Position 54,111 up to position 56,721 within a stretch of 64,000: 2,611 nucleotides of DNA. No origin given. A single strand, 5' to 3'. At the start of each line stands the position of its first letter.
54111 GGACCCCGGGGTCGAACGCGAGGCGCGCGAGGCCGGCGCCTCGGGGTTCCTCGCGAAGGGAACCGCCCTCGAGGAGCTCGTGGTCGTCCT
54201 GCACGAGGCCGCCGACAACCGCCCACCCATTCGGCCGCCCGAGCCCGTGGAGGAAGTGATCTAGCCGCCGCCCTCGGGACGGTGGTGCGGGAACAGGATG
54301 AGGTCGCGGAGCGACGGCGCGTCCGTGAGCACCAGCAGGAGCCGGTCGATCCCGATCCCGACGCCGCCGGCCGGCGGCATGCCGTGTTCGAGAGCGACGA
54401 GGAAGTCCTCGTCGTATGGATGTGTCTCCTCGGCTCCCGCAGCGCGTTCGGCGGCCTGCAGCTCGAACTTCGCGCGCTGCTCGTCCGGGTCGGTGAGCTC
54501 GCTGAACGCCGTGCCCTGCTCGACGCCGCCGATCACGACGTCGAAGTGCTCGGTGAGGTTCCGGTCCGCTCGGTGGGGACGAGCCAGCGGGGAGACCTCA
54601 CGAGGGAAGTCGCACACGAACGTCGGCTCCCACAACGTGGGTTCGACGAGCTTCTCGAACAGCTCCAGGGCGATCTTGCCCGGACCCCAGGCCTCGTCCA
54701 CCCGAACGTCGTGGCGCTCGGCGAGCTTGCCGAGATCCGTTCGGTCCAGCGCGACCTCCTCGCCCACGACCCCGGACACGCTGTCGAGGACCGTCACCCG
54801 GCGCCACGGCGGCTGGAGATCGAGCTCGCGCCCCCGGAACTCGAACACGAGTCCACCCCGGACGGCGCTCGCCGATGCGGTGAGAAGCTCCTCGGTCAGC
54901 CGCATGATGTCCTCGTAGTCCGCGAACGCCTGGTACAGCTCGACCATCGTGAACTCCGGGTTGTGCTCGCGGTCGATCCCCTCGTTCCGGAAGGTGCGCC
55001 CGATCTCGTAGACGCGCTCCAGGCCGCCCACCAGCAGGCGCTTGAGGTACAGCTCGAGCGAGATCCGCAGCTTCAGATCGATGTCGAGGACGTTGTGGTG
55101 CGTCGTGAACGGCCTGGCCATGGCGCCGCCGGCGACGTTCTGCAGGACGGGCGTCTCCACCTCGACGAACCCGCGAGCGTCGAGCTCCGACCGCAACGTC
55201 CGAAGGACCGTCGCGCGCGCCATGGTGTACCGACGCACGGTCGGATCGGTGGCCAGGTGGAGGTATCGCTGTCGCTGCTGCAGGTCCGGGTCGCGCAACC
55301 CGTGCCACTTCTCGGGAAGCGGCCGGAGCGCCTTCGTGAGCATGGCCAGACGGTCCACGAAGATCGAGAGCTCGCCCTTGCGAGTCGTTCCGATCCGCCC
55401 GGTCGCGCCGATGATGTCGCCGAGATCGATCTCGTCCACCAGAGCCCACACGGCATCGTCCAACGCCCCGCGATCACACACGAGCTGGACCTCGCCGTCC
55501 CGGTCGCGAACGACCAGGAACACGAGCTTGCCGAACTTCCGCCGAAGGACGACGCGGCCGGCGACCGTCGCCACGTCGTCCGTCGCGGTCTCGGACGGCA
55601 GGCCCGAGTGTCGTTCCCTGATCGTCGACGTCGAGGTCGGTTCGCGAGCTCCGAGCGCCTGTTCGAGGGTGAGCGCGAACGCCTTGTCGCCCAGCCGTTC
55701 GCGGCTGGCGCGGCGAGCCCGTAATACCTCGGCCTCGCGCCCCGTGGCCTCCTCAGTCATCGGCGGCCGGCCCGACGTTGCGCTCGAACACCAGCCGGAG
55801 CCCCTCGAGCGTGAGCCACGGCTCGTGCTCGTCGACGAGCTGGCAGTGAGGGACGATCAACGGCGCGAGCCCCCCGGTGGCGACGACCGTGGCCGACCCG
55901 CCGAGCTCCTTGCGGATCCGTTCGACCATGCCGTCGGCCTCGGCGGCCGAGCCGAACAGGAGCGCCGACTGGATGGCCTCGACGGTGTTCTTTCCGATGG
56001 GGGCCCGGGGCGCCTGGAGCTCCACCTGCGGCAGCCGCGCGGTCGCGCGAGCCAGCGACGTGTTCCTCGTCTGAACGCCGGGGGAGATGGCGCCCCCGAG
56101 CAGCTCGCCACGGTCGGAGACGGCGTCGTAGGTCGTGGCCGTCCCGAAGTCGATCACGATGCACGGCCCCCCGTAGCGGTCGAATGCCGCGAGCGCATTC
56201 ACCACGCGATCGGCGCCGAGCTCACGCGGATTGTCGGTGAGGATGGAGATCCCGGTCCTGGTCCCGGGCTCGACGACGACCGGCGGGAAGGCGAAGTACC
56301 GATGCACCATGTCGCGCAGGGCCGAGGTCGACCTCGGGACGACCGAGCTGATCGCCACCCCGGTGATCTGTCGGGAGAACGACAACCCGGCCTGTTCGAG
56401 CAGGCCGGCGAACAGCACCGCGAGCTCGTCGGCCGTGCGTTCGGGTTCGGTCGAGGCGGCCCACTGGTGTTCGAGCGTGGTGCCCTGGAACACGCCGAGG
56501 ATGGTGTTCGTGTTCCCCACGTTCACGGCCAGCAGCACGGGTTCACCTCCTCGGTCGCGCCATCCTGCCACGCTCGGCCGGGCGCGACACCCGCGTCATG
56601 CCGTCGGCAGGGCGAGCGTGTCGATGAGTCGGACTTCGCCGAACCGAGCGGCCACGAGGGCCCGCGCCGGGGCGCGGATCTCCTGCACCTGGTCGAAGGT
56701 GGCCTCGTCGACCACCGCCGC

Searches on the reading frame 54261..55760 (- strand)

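Call 29: search_protein_families(library=pfam, proteins=[window:54261-55760:-], max_evalue=0.0001)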
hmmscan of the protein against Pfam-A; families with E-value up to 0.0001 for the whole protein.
window:54261-55760:- (499 aa): 2 families
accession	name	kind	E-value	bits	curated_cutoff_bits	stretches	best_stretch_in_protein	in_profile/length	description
PF00152.25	tRNA-synt_2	-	2.9e-83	279.9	25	1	158-493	2-307/308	tRNA synthetases class II (D, K and N)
PF01336.31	tRNA_anti-codon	-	5.4e-15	55.5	27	1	65-138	2-72/75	OB-fold nucleic acid binding domain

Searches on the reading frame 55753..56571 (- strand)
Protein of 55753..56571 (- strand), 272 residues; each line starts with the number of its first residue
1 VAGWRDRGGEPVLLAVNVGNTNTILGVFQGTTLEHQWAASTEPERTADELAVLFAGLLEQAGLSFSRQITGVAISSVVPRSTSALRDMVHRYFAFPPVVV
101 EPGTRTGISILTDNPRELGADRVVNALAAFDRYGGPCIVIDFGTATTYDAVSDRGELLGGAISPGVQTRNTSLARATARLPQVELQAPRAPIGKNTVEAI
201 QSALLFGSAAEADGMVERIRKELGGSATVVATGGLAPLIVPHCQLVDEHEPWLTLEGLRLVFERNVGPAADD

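Call 65: search_protein_families(library=pfam, proteins=[window:55753-56571:-], max_evalue=0.0001)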
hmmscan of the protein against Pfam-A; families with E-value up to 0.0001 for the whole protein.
window:55753-56571:- (272 aa): 1 family
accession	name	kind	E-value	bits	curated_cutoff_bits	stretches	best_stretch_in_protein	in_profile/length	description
PF03309.20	Pan_kinase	-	2e-67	227.5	24.7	1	13-218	1-205/205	Type III pantothenate kinase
